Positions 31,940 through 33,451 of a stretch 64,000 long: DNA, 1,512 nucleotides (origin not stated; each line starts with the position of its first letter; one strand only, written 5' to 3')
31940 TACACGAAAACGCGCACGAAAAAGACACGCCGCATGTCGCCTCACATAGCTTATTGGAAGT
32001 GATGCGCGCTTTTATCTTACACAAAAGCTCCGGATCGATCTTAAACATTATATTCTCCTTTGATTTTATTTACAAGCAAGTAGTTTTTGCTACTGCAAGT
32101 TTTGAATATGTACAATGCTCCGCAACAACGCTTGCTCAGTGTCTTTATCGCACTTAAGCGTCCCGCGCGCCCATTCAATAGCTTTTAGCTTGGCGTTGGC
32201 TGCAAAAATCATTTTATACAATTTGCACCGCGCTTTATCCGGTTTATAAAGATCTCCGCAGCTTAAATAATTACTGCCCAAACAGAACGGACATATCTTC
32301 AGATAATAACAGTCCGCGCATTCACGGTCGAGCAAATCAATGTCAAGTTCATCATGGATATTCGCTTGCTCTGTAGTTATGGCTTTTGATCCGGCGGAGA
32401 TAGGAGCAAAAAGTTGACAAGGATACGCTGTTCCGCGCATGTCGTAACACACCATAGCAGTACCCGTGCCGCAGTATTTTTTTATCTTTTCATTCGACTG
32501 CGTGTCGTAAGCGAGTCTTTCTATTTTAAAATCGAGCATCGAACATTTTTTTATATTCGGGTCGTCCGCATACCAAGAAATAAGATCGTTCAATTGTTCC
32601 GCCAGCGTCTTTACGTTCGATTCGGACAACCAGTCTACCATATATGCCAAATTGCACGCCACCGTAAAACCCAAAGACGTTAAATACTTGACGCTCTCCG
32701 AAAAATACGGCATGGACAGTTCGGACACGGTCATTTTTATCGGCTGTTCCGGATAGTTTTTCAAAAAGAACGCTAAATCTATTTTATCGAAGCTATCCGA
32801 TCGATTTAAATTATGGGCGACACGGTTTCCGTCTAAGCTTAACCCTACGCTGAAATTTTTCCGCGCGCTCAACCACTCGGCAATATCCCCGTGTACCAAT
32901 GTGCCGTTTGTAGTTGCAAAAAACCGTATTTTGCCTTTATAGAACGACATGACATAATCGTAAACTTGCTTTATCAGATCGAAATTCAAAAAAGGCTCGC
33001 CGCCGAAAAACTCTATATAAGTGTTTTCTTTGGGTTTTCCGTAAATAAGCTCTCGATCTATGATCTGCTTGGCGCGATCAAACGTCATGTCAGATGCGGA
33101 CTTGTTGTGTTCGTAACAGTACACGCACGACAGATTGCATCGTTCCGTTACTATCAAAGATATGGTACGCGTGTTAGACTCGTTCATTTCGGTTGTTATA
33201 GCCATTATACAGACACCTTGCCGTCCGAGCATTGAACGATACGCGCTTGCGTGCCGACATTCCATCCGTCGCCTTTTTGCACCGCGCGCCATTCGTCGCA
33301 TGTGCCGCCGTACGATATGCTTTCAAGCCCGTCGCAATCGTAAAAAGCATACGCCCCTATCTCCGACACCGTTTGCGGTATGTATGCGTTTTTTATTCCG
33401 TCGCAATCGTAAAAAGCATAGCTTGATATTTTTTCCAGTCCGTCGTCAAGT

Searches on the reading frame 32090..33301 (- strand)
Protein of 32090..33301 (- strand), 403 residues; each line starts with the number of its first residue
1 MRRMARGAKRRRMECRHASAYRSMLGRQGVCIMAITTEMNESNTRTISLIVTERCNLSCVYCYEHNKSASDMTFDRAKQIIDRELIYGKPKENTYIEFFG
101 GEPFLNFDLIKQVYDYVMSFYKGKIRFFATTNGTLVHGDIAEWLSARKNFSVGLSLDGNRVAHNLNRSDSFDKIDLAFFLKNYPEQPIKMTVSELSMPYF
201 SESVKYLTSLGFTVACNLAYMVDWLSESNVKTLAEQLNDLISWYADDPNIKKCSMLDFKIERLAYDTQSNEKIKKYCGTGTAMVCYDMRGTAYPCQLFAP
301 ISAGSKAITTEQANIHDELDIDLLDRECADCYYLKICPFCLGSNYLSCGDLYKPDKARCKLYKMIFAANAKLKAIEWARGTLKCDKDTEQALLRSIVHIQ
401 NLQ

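Call 6: search_protein_families(library=ncbifam, proteins=[window:32090-33301:-], max_evalue=1)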
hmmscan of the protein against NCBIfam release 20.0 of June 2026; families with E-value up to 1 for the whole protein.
window:32090-33301:- (403 aa): 72 families (the best 25 are shown)
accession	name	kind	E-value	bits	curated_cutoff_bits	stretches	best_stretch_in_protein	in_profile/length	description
NF047865.1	rSAM_PapB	equivalog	3.2e-43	148.2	340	1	45-354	3-330/330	PapB family radical SAM/SPASM ranthipeptide maturase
TIGR04115.1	rSAM_Cxxx_rpt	equivalog_domain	5.4e-34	118.2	350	1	44-369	1-356/359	radical SAM peptide maturase, CXXX-repeat target family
TIGR04064.1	rSAM_nif11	equivalog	3.4e-31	108.5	518.7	1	37-364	70-424/459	nif11-like peptide radical SAM maturase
TIGR03978.1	rSAM_paired_1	equivalog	9.9e-29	100.4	370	2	43-170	80-212/466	His-Xaa-Ser system radical SAM maturase HxsB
TIGR04068.1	rSAM_ocin_clost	equivalog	4.3e-28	98.4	500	1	41-168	80-213/462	Cys-rich peptide radical SAM maturase CcpM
TIGR03906.1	quino_hemo_SAM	equivalog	3e-25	88.8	453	1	39-168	88-223/467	quinohemoprotein amine dehydrogenase maturation protein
TIGR03974.1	rSAM_six_Cys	equivalog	8.7e-24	84.2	425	1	36-364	88-440/451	thioether cross-link-forming SCIFF peptide maturase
NF035951.1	rSAM_RumMC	equivalog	2.4e-20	72.7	720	1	40-168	107-241/510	RumMC family radical SAM sactipeptide maturase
NF040492.1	not_ScfB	exception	8.8e-20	71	855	1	38-373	88-448/450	ScfB-related radical SAM/SPASM orphan maturase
NF038170.1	lachnocin_rSAM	equivalog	1.1e-19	70.7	550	1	37-277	68-308/440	lachnocin radical SAM maturase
TIGR04148.1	GG_samocin_CFB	equivalog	5.3e-17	62.1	300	1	38-173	10-162/411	radical SAM peptide maturase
TIGR04280.1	geopep_mat_rSAM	hypoth_equivalog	9.8e-17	61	400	1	34-167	72-211/428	geopeptide radical SAM maturase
TIGR04084.1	rSAM_AF0577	subfamily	3.1e-16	59.2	225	1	50-338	2-282/347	TIGR04084 family radical SAM/SPASM domain-containing protein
TIGR03942.1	sulfatase_rSAM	equivalog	5.4e-15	55.3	349.45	1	52-170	8-132/363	anaerobic sulfatase maturase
TIGR04546.1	rSAM_ahbC_deAc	equivalog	6.3e-15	54.9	650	1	49-167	43-156/390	12,18-didecarboxysiroheme deacetylase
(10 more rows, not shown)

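Call 7: search_protein_families(library=pfam, proteins=[window:32090-33301:-], max_evalue=1)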
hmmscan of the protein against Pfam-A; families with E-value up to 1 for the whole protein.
window:32090-33301:- (403 aa): 3 families
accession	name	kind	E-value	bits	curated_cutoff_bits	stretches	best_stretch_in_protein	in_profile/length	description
PF04055.27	Radical_SAM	-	4.5e-12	46.9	29.5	1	50-160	2-113/166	Radical SAM superfamily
PF13353.11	Fer4_12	-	1.2e-06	29.3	22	1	52-124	12-84/137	4Fe-4S single cluster domain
PF08762.16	CRPV_capsid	-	0.098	12.8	22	1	66-204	31-138/199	CRPV capsid protein like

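Call 10: find_homologous_proteins(query=window:32090-33205:-, max_evalue=1e-10)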
Query window:32090-33205:- (371 aa): 906 proteins with E <= 1e-10 among 2655 candidates; the best 120 are listed.
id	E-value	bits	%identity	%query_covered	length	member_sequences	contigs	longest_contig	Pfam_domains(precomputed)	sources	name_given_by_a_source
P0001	1.7e-253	858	100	100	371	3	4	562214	PF04055.28,PF13353.12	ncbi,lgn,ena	-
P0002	9.3e-188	642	75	97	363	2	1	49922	PF04055.28,PF13353.12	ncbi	-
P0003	2.2e-169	581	68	99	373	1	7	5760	PF04055.28,PF13353.12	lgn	-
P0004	8.1e-169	579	68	98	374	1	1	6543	PF04055.28,PF13353.12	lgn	-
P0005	2.8e-167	574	67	99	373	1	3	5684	PF04055.28,PF13353.12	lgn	-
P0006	1.1e-166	572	68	98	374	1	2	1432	PF04055.28,PF13353.12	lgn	-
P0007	2.4e-166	571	66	99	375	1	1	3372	PF04055.28,PF13353.12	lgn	-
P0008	2.2e-163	562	66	98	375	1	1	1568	PF04055.28,PF13353.12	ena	-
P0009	2.9e-160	551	65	98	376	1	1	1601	PF04055.28,PF13353.12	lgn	-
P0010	1.0e-159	549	65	98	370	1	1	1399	PF04055.28,PF13353.12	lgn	-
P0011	8.9e-159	546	65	96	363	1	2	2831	PF04055.28,PF13353.12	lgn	-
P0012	6.1e-158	544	63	98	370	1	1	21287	PF04055.28,PF13353.12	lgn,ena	-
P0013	4.3e-157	541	63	97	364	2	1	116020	PF04055.28,PF13353.12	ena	-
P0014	1.0e-155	536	63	96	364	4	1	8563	PF04055.28,PF13353.12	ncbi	-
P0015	8.8e-155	533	63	96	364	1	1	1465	PF04055.28,PF13353.12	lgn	-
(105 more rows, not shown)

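Call 11: find_related_loci(query=window:32090-33205:-, collection=genome_contigs, flank=6000)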
Query window:32090-33205:- (371 aa) in genome_contigs; peptide patterns used: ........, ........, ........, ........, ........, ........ (x = any residue, [..] = any of these).
87 stretches matched a pattern; 42 encode a relative of the query (tblastn E <= 1e-3); 42 distinct loci.
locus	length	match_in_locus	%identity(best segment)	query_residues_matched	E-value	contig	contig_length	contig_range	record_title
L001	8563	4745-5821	63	13-370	2e-160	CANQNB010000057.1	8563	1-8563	MAG: uncultured Clostridia bacterium isolate Lapin-012__bin57 genome assembly, contig: Lapin-012__NODE_8657_length_8563_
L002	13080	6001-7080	62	10-371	2e-153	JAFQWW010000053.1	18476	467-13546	MAG: Clostridia bacterium isolate RGIG2224 Goat_Colon.Co__c1770541, whole genome shotgun sequence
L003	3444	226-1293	58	10-367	8e-147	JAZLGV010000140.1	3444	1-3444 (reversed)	MAG: Candidatus Gastranaerophilaceae bacterium isolate T1900044991_TA20190053.MAGScoT_cleanbin_000015 SGB_4217_k141_7650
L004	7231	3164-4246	56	8-370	3e-138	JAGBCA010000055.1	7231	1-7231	MAG: Clostridia bacterium isolate RGIG8981 Water_deer_Rectum-2__c415035, whole genome shotgun sequence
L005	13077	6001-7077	55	7-367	6e-131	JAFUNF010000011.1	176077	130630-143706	MAG: Clostridia bacterium isolate RGIG4648 Roe_deer_Rectum-4__c1669, whole genome shotgun sequence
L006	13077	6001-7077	62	13-370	1e-157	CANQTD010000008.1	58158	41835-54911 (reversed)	MAG: uncultured Clostridia bacterium isolate Lapin-008__bin52 genome assembly, contig: Lapin-008__NODE_657_length_58158_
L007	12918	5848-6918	52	13-370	5e-124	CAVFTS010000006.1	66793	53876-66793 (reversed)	Oscillospiraceae bacterium isolate H07631-L1_cleanbin_000003 genome assembly, contig: Spades_H07631-L1_contig_172, whole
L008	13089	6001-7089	50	6-370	6e-117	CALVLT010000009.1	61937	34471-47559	MAG: uncultured Clostridia bacterium isolate BRZ_PB__bin37 genome assembly, contig: BRZ_PB__NODE_563_length_61937_cov_6.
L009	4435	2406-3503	42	4-369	4e-94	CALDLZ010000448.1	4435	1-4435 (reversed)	MAG TPA_asm: uncultured Faecalibacterium sp. isolate SRR1747030_bin.10_CONCOCT_v1.1_MAG genome assembly, contig: ERZ8082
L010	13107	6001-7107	41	2-370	4e-90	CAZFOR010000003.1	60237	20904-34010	MAG TPA_asm: uncultured Eubacteriales bacterium isolate SRP192927_co4_559 genome assembly, contig: NODE_576_length_60237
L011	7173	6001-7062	42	10-361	8e-83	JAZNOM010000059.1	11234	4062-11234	MAG: Eubacteriales bacterium isolate T1900044652_TS20190118.MAGScoT_cleanbin_000039 SGB_1436_k141_1606457, whole genome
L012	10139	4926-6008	42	7-370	8e-82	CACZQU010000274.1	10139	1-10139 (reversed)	MAG: uncultured Lachnospiraceae bacterium isolate RUG12865 genome assembly, contig: RUG12865_asm_274, whole genome shotg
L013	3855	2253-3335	38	7-370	3e-78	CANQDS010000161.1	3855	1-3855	MAG: uncultured Lachnospiraceae bacterium isolate Lapin-003-2__bin42 genome assembly, contig: Lapin-003-2__NODE_19285_le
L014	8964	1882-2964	41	7-370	2e-78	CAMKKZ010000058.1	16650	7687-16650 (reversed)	MAG: uncultured Oribacterium sp. isolate SRR12081300_bin.44_metaWRAP_v1.3_MAG genome assembly, contig: ERZ12289770.5475,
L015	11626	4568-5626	39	13-371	5e-77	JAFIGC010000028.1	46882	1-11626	MAG: Verrucomicrobia bacterium isolate BM_Day0_Bin.15 NODE_151_length_46882_cov_8.618617, whole genome shotgun sequence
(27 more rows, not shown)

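Call 16: find_encoding_contigs(protein=P0001, flank=4000, max_places=3)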
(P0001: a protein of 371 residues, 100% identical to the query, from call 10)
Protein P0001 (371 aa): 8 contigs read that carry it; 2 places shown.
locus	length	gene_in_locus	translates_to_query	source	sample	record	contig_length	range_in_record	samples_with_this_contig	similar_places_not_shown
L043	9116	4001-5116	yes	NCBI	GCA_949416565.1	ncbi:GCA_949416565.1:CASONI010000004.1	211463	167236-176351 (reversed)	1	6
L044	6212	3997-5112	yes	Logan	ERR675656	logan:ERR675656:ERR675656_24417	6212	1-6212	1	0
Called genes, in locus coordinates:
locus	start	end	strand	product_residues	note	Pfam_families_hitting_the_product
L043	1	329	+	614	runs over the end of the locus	PF00009:GTP_EFTU, PF01926:MMR_HSR1 (weak), PF22042:EF-G_D2, PF03144:GTP_EFTU_D2, PF00679:EFG_C, PF21018:BipA_C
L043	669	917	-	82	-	PF13443:HTH_26 (weak)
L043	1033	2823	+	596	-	-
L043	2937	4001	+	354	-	PF13306:LRR_5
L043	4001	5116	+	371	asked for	PF13353:Fer4_12 (weak), PF04055:Radical_SAM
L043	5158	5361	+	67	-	-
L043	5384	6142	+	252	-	-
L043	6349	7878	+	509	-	PF00117:GATase, PF07722:Peptidase_C26, PF02540:NAD_synthase (faint), PF03054:tRNA_Me_trans (weak), PF00958:GMP_synt_C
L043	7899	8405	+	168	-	-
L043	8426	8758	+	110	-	-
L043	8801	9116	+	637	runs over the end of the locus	PF00330:Aconitase, PF00694:Aconitase_C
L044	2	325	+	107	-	?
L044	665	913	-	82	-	PF13443:HTH_26 (weak)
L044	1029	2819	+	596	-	-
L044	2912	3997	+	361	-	PF13306:LRR_5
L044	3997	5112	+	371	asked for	PF13353:Fer4_12 (weak), PF04055:Radical_SAM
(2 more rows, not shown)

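Call 36: search_solved_structures(query=window:32090-33205:-, max_evalue=0.001, show_alignments=1)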
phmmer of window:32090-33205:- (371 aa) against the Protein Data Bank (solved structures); distinct sequences matched with E-value up to 0.001: 10.
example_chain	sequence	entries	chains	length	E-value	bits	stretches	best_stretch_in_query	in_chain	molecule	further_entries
5wgg_A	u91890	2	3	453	1.7e-13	53.6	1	9-331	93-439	Radical SAM domain protein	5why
4k37_A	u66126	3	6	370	4.3e-10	42.3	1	20-305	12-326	Anaerobic sulfatase-maturating enzyme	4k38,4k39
4k36_A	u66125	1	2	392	8.3e-10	41.4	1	20-305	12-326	Anaerobic sulfatase-maturating enzyme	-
8vpo_A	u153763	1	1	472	1.9e-09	40.2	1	12-334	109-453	Radical SAM core domain-containing protein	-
9gm3_A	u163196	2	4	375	1.2e-06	31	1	17-141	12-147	ChlB radical SAM domain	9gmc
8ai1_A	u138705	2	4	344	2.5e-05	26.7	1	12-95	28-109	Putative peptide biosynthesis protein YydG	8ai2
8ai3_A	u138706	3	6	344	2.6e-05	26.6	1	12-93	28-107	Putative peptide biosynthesis protein YydG | Radical SAM core domain-containing protein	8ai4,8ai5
8ai6_A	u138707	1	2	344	2.6e-05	26.6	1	12-95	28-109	Putative peptide biosynthesis protein YydG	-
7tol_A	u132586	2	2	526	0.00066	22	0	9-79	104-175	glycerol dibiphytanyl glycerol tetraether - macrocyclic archaeol synthase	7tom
9dfn_A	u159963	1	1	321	0.00099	21.4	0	15-113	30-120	Radical SAM core domain-containing protein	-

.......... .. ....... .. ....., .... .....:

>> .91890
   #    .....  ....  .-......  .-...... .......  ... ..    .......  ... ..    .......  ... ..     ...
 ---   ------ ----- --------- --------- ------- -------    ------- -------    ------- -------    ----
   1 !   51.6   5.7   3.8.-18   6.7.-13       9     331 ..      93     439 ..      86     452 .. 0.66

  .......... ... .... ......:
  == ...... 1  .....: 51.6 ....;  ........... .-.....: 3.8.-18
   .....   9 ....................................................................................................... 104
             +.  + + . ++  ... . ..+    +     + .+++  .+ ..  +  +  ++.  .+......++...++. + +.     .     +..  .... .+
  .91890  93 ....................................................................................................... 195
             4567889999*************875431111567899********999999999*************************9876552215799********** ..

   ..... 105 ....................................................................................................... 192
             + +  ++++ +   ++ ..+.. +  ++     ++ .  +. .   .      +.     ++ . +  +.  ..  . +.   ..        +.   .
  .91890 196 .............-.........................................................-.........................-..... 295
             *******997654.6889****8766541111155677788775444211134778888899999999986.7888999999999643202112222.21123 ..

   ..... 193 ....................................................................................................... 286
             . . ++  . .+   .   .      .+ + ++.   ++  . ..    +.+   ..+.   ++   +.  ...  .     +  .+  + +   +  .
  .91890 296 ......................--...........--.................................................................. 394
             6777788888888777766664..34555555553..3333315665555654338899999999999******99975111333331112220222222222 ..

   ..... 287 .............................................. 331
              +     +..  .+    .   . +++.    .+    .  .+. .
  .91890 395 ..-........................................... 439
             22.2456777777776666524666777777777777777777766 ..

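Call 37: find_related_loci(query=window:32090-33205:-, collection=metagenome_contigs, flank=3000)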
Query window:32090-33205:- (371 aa) in metagenome_contigs; peptide patterns used: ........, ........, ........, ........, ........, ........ (x = any residue, [..] = any of these).
104 stretches matched a pattern; 36 encode a relative of the query (tblastn E <= 1e-3); 36 distinct loci.
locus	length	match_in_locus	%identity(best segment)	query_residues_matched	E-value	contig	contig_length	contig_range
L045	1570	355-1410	46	13-357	8e-110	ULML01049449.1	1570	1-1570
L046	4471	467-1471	47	14-350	2e-96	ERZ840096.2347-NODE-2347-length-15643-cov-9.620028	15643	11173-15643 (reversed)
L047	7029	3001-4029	42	13-350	3e-91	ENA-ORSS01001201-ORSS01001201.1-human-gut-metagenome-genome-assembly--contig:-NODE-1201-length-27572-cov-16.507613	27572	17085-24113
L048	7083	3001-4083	39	7-370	3e-81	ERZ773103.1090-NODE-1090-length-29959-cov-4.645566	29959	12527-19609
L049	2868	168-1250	39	7-370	2e-82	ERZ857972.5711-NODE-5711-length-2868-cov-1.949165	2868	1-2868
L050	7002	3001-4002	41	1-332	1e-77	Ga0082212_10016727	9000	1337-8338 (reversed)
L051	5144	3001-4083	38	7-370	2e-76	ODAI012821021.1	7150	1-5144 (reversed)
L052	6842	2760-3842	38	7-370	4e-76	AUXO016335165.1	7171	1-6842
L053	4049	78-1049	40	13-338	3e-74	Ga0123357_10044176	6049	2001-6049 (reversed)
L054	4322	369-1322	42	13-332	2e-74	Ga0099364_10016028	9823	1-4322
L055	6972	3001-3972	40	13-338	2e-74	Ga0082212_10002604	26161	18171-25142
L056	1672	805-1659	43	13-299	3e-77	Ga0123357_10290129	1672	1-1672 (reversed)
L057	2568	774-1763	40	10-338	4e-74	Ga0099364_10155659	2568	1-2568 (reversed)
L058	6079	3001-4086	37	7-371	6e-72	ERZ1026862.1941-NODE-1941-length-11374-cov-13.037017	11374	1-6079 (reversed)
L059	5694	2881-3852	39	13-338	8e-71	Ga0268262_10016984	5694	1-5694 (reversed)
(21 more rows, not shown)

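Call 39: find_encoding_contigs(protein=P0002, flank=3500, max_places=2)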
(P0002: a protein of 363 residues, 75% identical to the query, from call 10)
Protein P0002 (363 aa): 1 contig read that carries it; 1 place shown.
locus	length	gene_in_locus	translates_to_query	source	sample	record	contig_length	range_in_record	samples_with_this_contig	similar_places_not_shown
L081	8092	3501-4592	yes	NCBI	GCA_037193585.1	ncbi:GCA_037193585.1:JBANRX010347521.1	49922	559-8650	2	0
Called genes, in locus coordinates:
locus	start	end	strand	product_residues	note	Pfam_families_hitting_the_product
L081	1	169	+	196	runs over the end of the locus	PF02661:Fic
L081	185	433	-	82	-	PF13443:HTH_26 (weak)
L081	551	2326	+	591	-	PF09479:Flg_new (weak)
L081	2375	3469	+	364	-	PF13306:LRR_5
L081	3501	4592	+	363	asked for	PF04055:Radical_SAM, PF13353:Fer4_12 (weak)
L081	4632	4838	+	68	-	PF27846:tSAM_targ_Cxxx_rpt (weak)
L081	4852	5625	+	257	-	-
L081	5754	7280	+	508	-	PF00117:GATase, PF07722:Peptidase_C26 (weak), PF02540:NAD_synthase (faint), PF03054:tRNA_Me_trans (weak), PF00958:GMP_synt_C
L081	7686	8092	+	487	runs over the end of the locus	-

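Call 40: find_encoding_contigs(protein=P0004, flank=3500, max_places=2)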
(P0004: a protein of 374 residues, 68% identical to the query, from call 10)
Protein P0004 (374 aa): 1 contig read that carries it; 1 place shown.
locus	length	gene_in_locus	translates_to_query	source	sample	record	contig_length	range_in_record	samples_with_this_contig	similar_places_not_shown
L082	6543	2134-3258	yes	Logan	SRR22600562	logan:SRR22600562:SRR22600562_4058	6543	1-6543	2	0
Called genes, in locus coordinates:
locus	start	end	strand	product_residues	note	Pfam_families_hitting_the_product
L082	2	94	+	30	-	?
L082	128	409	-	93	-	PF13560:HTH_31, PF12844:HTH_19 (weak), PF01381:HTH_3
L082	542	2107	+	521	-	PF09479:Flg_new (weak)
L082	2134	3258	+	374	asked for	PF13353:Fer4_12, PF04055:Radical_SAM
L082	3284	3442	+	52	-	-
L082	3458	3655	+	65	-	PF27846:tSAM_targ_Cxxx_rpt (weak)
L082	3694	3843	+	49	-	-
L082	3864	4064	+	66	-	-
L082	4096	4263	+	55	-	-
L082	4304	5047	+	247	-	-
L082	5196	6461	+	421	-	-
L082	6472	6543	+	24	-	?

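Call 71: search_solved_structures(query=A2, max_evalue=10)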
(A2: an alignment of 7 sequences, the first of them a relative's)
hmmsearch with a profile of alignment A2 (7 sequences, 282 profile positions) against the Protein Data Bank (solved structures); distinct sequences matched with E-value up to 10: 4.
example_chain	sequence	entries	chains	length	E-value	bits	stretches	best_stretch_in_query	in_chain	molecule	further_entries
2d5f_A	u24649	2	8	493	0.88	12.2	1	246-276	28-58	glycinin A3B4 subunit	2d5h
1od5_A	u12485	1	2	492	0.92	12.1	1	246-276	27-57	GLYCININ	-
7jyi_D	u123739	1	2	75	1.2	11.7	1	228-266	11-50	M protein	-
9v45_A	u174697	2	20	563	1.3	11.6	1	246-275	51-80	Glycinin G4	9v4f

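Call 72: search_protein_families(library=pfam, alignment_id=A2, max_evalue=10)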
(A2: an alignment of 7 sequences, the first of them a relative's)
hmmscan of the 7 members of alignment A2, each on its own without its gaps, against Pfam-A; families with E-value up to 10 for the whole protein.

A. member 1, L017:4795-5643:+ (283 aa): 1 family
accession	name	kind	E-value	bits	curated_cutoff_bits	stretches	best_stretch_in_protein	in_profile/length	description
PF25504.1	HEAT_5MP1_2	-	0.053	13.6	26.5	1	219-266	95-144/241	5MP1/2 HEAT domain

B. families by the number of members that match (of 7 scanned): 13 families
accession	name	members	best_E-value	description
PF08713.17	DNA_alkylation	1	0.0018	DNA alkylation repair enzyme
PF04367.18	DUF502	1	0.01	Protein of unknown function (DUF502)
PF10231.14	COA8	1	0.045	Cytochrome c oxidase assembly factor 8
PF25504.1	HEAT_5MP1_2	1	0.053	5MP1/2 HEAT domain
PF16280.10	DUF4928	1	0.054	Domain of unknown function (DUF4928)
PF24054.1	DUF7357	1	0.069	Domain of unknown function (DUF7357)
PF11991.13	Trp_DMAT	1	0.081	Tryptophan dimethylallyltransferase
PF03502.19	Channel_Tsx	1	0.1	Nucleoside-specific channel-forming protein, Tsx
PF19582.4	AdeT1_2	1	0.14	Solute-binding protein AdeT 1/2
PF06113.17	BRE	1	0.2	Brain and reproductive organ-expressed protein (BRE)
PF21981.2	RecX_HTH3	1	0.23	RecX, third three-helix domain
PF21733.3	Death_3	1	0.43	Death domain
PF14584.11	DUF4446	1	2.6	Protein of unknown function (DUF4446)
